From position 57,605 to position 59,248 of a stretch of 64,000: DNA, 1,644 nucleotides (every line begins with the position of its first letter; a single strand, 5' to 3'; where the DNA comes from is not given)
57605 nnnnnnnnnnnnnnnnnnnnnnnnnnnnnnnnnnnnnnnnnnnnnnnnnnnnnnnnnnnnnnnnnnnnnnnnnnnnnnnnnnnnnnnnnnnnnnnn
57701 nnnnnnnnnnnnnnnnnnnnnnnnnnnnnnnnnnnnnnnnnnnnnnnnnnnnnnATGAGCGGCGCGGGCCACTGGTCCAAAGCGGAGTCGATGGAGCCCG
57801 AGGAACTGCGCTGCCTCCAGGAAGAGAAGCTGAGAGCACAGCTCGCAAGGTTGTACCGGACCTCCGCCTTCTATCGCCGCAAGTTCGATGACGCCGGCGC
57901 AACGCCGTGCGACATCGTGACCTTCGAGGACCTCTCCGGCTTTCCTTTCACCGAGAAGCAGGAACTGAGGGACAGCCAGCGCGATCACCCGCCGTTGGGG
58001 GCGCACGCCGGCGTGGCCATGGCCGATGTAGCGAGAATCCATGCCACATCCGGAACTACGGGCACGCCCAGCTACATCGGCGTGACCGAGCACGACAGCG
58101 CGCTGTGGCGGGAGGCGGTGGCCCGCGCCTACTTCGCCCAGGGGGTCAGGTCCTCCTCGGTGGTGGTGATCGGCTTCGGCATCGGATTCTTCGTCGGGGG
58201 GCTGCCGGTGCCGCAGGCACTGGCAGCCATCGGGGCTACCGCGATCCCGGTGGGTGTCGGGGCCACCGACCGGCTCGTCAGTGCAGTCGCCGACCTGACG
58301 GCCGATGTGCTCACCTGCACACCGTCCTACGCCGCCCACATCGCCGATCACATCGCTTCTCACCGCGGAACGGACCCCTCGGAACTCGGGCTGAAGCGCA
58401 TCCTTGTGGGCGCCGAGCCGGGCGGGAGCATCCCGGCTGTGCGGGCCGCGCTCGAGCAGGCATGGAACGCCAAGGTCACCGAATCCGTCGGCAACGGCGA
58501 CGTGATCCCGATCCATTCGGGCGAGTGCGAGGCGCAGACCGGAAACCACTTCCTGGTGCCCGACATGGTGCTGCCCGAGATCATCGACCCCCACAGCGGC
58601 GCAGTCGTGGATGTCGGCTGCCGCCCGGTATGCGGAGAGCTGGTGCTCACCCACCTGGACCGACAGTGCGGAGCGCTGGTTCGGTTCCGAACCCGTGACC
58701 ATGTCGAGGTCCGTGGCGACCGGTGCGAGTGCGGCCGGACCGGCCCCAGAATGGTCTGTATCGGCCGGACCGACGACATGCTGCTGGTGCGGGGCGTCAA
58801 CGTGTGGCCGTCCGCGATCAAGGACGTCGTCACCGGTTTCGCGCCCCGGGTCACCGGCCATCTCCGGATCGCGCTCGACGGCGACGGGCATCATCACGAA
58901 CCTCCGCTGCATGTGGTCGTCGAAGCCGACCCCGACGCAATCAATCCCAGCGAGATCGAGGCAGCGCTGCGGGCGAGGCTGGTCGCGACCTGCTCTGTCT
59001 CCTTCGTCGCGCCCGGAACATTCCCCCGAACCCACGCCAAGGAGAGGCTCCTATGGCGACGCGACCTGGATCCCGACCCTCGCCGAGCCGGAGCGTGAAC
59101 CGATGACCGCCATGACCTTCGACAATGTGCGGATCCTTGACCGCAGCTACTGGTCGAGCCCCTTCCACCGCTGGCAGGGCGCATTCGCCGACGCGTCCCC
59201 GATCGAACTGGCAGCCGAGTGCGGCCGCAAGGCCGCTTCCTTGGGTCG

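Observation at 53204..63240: MarR-headed operon interleaving a LIV-type ABC importer with PaaY-like, PaaK-like, thiolase, amidase and kynurenine-formamidase genes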

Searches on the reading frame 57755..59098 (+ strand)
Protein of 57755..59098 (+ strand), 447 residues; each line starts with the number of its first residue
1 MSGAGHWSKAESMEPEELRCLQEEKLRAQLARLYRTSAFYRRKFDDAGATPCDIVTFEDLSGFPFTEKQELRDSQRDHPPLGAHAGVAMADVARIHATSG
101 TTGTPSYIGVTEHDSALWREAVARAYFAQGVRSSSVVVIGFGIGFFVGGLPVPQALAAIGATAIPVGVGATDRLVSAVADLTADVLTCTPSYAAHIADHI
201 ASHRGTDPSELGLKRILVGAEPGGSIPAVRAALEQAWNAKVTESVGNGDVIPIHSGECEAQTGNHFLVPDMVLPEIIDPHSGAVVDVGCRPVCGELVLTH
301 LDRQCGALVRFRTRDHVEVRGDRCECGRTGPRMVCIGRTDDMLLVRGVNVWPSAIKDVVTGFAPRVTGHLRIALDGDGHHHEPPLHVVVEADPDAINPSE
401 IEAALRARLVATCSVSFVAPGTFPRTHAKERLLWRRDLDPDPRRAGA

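Call 6: search_protein_families(library=pfam, proteins=[window:57755-59098:+], max_evalue=0.001)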
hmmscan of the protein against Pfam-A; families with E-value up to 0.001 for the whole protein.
window:57755-59098:+ (447 aa): 2 families
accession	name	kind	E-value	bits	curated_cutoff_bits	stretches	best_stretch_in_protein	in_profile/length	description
PF00501.34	AMP-binding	-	6.1e-07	29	29.9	1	62-297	130-373/384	AMP-binding enzyme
PF14535.12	AMP-binding_C_2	-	1.6e-06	28.7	25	1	347-431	1-90/96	AMP-binding enzyme C-terminal domain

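Call 7: search_protein_families(library=ncbifam, proteins=[window:57755-59098:+], max_evalue=0.001)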
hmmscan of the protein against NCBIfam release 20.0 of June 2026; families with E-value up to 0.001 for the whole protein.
window:57755-59098:+ (447 aa): 14 families
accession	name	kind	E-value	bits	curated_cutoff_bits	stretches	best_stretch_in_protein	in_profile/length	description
NF041878.1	paak_haloarch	equivalog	1.7e-90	303.7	700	1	8-415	3-399/427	phenylacetate--CoA ligase PaaK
TIGR02155.1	PA_CoA_ligase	equivalog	6.9e-78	262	646.3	1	13-431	3-416/422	phenylacetate--CoA ligase PaaK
NF053551.1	FlxY_rubin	equivalog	1.1e-40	139.7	520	1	15-420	6-402/424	flexirubin biosynthesis putative acyl-CoA ligase FlxY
TIGR03335.1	F390_ftsA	equivalog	5.6e-35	120.9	458.7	1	10-401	6-393/445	coenzyme F390 synthetase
NF045666.1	DVU1553_fam_AMP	equivalog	4.3e-33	114.8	300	1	10-334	15-325/331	DVU_1553 family AMP-dependent CoA ligase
NF041217.1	BagE_FevW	exception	1.7e-25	89.9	800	1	16-423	11-392/424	bagremycin/ferroverdin synthetase BagE/FevW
TIGR02372.1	4_coum_CoA_lig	equivalog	2e-06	26.8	334.7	1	332-411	290-360/386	4-coumarate--CoA ligase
TIGR01733.1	AA-adenyl-dom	subfamily_domain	2.4e-06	26.6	317.4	1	75-222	104-246/409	amino acid adenylation domain-containing protein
NF004837.0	PRK06187.1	subfamily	4.1e-06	25.3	476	0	67-222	147-297/531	long-chain-fatty-acid--CoA ligase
NF005850.0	PRK07768.1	subfamily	5.6e-05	21.6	572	0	328-427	426-530/545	long-chain-fatty-acid--CoA ligase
NF006624.1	PRK09192.1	subfamily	6.7e-05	21.4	600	1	332-427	449-547/567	fatty acyl-AMP ligase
NF053567.1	HBDA_AROS1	equivalog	0.00014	20.4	1000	0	321-415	399-489/523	3-hydroxybenzoate--CoA ligase HbdA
NF005801.1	PRK07656.1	equivalog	0.00026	19.8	657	0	84-201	158-272/500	FadD3 family acyl-CoA ligase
TIGR02262.1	benz_CoA_lig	subfamily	0.00061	18.6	375.25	0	78-204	149-275/508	benzoate-CoA ligase family protein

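Call 11: find_homologous_proteins(query=window:57755-59098:+, max_evalue=1e-20)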
Query window:57755-59098:+ (447 aa): 7639 proteins with E <= 1e-20 among 8000 candidates; the best 120 are listed.
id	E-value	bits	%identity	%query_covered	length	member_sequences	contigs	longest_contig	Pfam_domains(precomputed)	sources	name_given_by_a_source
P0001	3.3e-289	977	95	100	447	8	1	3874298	PF00501.35,PF14535.13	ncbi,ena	-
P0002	5.3e-264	894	88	100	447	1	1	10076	PF00501.35,PF14535.13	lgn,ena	-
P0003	6.8e-263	890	88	100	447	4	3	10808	PF00501.35,PF14535.13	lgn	-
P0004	4.8e-258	874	86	100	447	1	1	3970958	PF00501.35,PF14535.13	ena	-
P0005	8.3e-230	781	77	100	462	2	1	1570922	PF00501.35,PF14535.13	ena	-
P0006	1.7e-229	780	77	100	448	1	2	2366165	PF00501.35,PF14535.13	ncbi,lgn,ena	-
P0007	1.9e-228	777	76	100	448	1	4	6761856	PF00501.35,PF14535.13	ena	-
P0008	7.7e-228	775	77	99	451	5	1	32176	PF00501.35,PF14535.13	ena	-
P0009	8.2e-226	768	76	100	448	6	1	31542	PF00501.35,PF14535.13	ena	-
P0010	7.3e-222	755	75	100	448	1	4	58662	PF00501.35,PF14535.13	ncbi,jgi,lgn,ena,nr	ncbi:MAG: hypothetical protein OXB92_00035 [Acidimicrobiaceae bacterium]|nr:phenylacetate--CoA ligas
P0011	2.8e-218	743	74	100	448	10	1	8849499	PF00501.35,PF14535.13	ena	-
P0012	1.5e-216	738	74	100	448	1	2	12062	PF00501.35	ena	-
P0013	3.4e-212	723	75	97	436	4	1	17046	PF00501.35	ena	-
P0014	9.5e-192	656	66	99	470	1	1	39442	PF14535.13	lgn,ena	-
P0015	1.8e-189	648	65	100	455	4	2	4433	PF14535.13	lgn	-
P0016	1.1e-152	527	55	95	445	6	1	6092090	PF00501.35,PF14535.13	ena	-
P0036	4.5e-148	512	54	95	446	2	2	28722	PF00501.35,PF14535.13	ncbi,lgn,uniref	ncbi:phenylacetate--CoA ligase family protein [Thermogemmatispora sp.]|uniref:phenylacetate--CoA lig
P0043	2.8e-147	509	54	95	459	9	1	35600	PF00501.35,PF14535.13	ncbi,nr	ncbi:MAG: phenylacetate--CoA ligase family protein [Gammaproteobacteria bacterium]|nr:phenylacetate-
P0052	1.8e-146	507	52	97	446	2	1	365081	PF00501.35,PF14535.13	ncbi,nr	ncbi:MAG: AMP-binding protein [Candidatus Tectomicrobia bacterium]|nr:AMP-binding protein [Candidatu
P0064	1.7e-144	500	53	98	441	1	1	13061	PF00501.35,PF14535.13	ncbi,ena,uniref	ncbi:phenylacetate--CoA ligase family protein [Ruegeria sp.]|uniref:phenylacetate--CoA ligase family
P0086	1.7e-141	490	52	95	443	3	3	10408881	PF00501.35,PF14535.13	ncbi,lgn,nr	ncbi:MAG: hypothetical protein M5U01_23405 [Ardenticatenaceae bacterium]|nr:hypothetical protein [Ar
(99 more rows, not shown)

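Call 12: find_encoding_contigs(protein=P0006, flank=10000, max_places=2)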
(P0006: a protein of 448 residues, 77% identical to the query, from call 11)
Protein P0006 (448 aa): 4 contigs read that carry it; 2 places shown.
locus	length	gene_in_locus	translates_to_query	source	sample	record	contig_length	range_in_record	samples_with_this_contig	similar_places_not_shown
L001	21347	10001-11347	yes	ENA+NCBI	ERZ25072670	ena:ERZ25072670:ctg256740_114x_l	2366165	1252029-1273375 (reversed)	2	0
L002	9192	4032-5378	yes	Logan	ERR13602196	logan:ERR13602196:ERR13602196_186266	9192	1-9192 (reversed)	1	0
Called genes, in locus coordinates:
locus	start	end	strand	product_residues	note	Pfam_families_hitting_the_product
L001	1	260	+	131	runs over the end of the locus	-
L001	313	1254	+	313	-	PF00126:HTH_1, PF03466:LysR_substrate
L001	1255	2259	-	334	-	PF14525:AraC_binding_2, PF00165:HTH_AraC (weak), PF12833:HTH_18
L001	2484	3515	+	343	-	PF00795:CN_hydrolase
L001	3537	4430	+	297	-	PF13816:Dehydratase_hem, PF13826:Monooxy_af470-like (faint)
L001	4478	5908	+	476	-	PF13458:Peripla_BP_6, PF13433:Peripla_BP_5 (weak)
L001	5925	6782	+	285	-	PF02653:BPD_transp_2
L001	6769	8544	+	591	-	PF02653:BPD_transp_2, PF00005:ABC_tran, PF13304:AAA_21 (faint), PF12399:BCA_ABC_TP_C (weak)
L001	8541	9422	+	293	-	PF00005:ABC_tran, PF13555:AAA_29 (weak), PF13304:AAA_21 (faint)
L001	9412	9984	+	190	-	PF00132:Hexapep, PF21711:DCTN5 (weak), PF25084:LbH_EIF2B (weak), PF25087:GMPPB_C (faint), PF00132:Hexapep, PF14602:Hexapep_2 (weak)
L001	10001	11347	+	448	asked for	PF00501:AMP-binding, PF14535:AMP-binding_C_2 (weak)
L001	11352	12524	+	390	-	PF00108:Thiolase_N, PF02803:Thiolase_C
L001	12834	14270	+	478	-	PF00171:Aldedh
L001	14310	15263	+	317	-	PF00701:DHDPS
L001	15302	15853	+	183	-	PF06052:3-HAO, PF07883:Cupin_2 (weak)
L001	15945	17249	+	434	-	PF00266:Aminotran_5, PF22580:KYNU_C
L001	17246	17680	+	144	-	PF07992:Pyr_redox_2 (weak), PF00070:Pyr_redox (weak), PF01266:DAO (weak), PF01494:FAD_binding_3 (faint), PF13450:NAD_binding_8, PF03301:Trp_dioxygenase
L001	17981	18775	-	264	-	PF00528:BPD_transp_1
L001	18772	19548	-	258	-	PF00005:ABC_tran, PF13304:AAA_21 (faint)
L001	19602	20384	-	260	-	PF01048:PNP_UDP_1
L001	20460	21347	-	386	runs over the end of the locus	PF09084:NMT1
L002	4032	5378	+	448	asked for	PF00501:AMP-binding, PF14535:AMP-binding_C_2 (weak)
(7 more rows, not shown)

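Call 13: find_encoding_contigs(protein=P0014, flank=10000, max_places=2)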
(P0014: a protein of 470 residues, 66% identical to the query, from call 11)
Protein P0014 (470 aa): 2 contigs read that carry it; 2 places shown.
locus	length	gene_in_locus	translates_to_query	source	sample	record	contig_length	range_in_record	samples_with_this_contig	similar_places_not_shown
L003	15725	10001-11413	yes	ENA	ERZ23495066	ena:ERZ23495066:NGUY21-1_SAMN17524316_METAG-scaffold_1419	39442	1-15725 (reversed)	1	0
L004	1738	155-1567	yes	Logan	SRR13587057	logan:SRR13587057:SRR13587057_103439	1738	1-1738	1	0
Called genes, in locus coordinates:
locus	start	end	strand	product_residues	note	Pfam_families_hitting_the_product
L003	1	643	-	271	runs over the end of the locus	PF01728:FtsJ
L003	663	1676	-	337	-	PF02775:TPP_enzyme_C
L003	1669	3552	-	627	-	PF01558:POR, PF01855:POR_N, PF17147:PFOR_II (faint)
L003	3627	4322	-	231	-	PF21545:T7SS_EccA1_N (faint), PF12895:ANAPC3 (faint), PF07719:TPR_2 (faint), PF13428:TPR_14 (faint), PF13432:TPR_16 (faint), PF14559:TPR_19 (faint), PF13424:TPR_12 (weak)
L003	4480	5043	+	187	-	PF01978:TrmB (faint), PF01047:MarR, PF12802:MarR_2, PF13601:HTH_34 (weak)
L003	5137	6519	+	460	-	-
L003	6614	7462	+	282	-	PF02653:BPD_transp_2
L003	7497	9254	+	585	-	PF02653:BPD_transp_2, PF00005:ABC_tran, PF13304:AAA_21 (faint)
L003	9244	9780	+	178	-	-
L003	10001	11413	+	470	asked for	PF14535:AMP-binding_C_2 (weak)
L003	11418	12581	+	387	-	PF00108:Thiolase_N, PF02803:Thiolase_C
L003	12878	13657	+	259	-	PF00005:ABC_tran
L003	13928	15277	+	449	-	PF01425:Amidase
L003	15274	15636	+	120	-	PF01425:Amidase (weak)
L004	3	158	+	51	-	?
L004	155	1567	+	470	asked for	PF14535:AMP-binding_C_2 (weak)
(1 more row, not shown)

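Call 15: find_encoding_contigs(protein=P0016, flank=10000, max_places=1)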
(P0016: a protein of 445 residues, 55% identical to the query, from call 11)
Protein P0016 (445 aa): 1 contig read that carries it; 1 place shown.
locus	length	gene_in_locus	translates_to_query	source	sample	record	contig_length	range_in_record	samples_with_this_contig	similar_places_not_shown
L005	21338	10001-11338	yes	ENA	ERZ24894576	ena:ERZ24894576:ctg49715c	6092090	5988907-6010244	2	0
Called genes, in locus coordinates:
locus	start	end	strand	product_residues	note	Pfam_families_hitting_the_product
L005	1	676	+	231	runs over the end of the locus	PF03737:RraA-like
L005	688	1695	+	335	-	PF04909:Amidohydro_2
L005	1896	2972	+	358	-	PF04303:PrpF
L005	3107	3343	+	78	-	-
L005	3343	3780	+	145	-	PF01850:PIN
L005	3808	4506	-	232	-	PF00005:ABC_tran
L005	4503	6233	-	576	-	PF02653:BPD_transp_2, PF00005:ABC_tran, PF02463:SMC_N (faint), PF13304:AAA_21 (faint)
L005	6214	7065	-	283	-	PF02653:BPD_transp_2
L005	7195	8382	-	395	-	PF13458:Peripla_BP_6, PF13433:Peripla_BP_5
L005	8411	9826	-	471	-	PF01425:Amidase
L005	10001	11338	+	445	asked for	PF00501:AMP-binding, PF14535:AMP-binding_C_2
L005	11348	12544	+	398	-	PF00108:Thiolase_N, PF02803:Thiolase_C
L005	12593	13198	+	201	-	PF00440:TetR_N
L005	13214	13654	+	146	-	PF01575:MaoC_dehydratas, PF19315:MC_hydratase (weak)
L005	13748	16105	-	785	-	PF01326:PPDK_N, PF00391:PEP-utilizers, PF02896:PEP-utilizers_C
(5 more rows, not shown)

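Call 16: find_encoding_contigs(protein=P0036, flank=10000, max_places=1)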
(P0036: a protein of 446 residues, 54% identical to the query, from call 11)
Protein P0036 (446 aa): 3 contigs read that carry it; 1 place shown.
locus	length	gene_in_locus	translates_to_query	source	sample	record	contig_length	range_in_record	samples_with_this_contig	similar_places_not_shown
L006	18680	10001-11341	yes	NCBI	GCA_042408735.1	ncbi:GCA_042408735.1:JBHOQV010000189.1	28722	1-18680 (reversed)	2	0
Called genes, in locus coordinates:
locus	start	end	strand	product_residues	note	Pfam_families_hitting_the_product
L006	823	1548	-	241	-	PF00392:GntR, PF07729:FCD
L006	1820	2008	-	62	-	-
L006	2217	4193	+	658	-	PF05378:Hydant_A_N, PF01968:Hydantoinase_A, PF19278:Hydant_A_C (weak)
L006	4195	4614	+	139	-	PF08882:Acetone_carb_G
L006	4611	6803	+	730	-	PF05378:Hydant_A_N, PF01968:Hydantoinase_A, PF19278:Hydant_A_C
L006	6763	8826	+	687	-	PF02538:Hydantoinase_B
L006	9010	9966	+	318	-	PF01208:URO-D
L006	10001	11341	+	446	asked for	PF00501:AMP-binding, PF14535:AMP-binding_C_2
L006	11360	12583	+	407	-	PF00108:Thiolase_N, PF02803:Thiolase_C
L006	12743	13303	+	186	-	-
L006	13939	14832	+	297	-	PF13489:Methyltransf_23, PF01209:Ubie_methyltran, PF05175:MTS, PF02390:Methyltransf_4, PF13847:Methyltransf_31, PF08241:Methyltransf_11, PF08242:Methyltransf_12, PF13649:Methyltransf_25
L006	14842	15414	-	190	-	-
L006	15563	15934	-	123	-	-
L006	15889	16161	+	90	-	-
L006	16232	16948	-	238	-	-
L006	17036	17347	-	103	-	-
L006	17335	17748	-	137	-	-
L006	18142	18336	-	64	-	PF00440:TetR_N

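Call 17: find_encoding_contigs(protein=P0064, flank=10000, max_places=1)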
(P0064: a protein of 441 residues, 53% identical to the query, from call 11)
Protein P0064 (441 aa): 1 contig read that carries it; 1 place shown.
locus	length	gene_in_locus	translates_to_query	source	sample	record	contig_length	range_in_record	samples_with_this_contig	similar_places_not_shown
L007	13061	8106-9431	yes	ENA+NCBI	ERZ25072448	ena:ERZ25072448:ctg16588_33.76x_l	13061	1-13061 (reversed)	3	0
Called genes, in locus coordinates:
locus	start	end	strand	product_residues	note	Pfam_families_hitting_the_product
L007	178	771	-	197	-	-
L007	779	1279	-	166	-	PF03480:DctP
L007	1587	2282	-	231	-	PF00005:ABC_tran, PF13304:AAA_21 (faint)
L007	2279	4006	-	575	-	PF02653:BPD_transp_2, PF00005:ABC_tran, PF13304:AAA_21 (faint)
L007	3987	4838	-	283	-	PF02653:BPD_transp_2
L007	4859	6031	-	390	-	PF13433:Peripla_BP_5, PF13458:Peripla_BP_6, PF01094:ANF_receptor (weak)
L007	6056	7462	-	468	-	PF01425:Amidase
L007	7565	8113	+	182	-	PF25087:GMPPB_C (faint), PF21711:DCTN5 (weak), PF25084:LbH_EIF2B (weak), PF14602:Hexapep_2 (weak), PF00132:Hexapep, PF14602:Hexapep_2 (weak)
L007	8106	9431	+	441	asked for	PF00501:AMP-binding, PF14535:AMP-binding_C_2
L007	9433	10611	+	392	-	PF00108:Thiolase_N, PF02803:Thiolase_C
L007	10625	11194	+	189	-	PF00440:TetR_N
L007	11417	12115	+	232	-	PF13808:DDE_Tnp_1_assoc, PF01609:DDE_Tnp_1 (weak)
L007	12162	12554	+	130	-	-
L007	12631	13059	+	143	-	?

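Call 19: search_solved_structures(query=window:57755-59098:+, max_evalue=0.00001)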
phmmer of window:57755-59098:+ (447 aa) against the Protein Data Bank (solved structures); distinct sequences matched with E-value up to 0.00001: 8.
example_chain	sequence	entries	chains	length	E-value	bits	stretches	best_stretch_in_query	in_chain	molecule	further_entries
2y27_A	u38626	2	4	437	4.8e-62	213.4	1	11-385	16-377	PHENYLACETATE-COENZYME A LIGASE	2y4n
4r1l_A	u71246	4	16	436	8.4e-60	206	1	6-429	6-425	Phenylacetate-coenzyme A ligase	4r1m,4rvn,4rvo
2y4o_A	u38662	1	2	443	1.5e-59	205.2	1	11-405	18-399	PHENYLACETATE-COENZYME A LIGASE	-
6hdw_A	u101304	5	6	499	6.6e-49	170.1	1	33-432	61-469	2-hydroxyisobutyryl-CoA synthetase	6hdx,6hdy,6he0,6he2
6wuq_A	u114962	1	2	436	9.4e-21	77.3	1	13-396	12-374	AjiA1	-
6siw_A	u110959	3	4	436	1.7e-20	76.5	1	14-360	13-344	PaaK-like ligase (AMP-dependent synthetase and ligase) | AMP-dependent synthetase and ligase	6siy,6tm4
6siw_B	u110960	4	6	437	1.7e-20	76.5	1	14-360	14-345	PaaK-like ligase (AMP-dependent synthetase and ligase) | AMP-dependent synthetase and ligase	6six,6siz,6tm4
9s3l_A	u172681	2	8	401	4.1e-12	48.8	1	52-346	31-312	Phenylacetate-CoA ligase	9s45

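Call 42: search_solved_structures(query=L006:6763-8826:+, max_evalue=1e-10)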
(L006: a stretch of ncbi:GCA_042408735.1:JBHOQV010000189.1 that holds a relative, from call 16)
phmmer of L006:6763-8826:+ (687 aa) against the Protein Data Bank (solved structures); distinct sequences matched with E-value up to 1e-10: 5.
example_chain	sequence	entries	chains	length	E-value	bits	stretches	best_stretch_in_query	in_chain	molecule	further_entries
5l9w_A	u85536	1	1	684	7.6e-278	927.1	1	1-686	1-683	Acetophenone carboxylase delta subunit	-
5svb_A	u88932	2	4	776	1.2e-44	156.3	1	61-651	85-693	Acetone carboxylase alpha subunit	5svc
5m45_A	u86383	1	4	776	2e-44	155.5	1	61-651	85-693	Acetone carboxylase alpha subunit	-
7hk5_A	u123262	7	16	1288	8.8e-30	107.2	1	47-486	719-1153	N-methylhydantoinase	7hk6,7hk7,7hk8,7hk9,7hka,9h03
6yra_B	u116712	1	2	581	1.7e-28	102.9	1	53-484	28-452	Hydantoinase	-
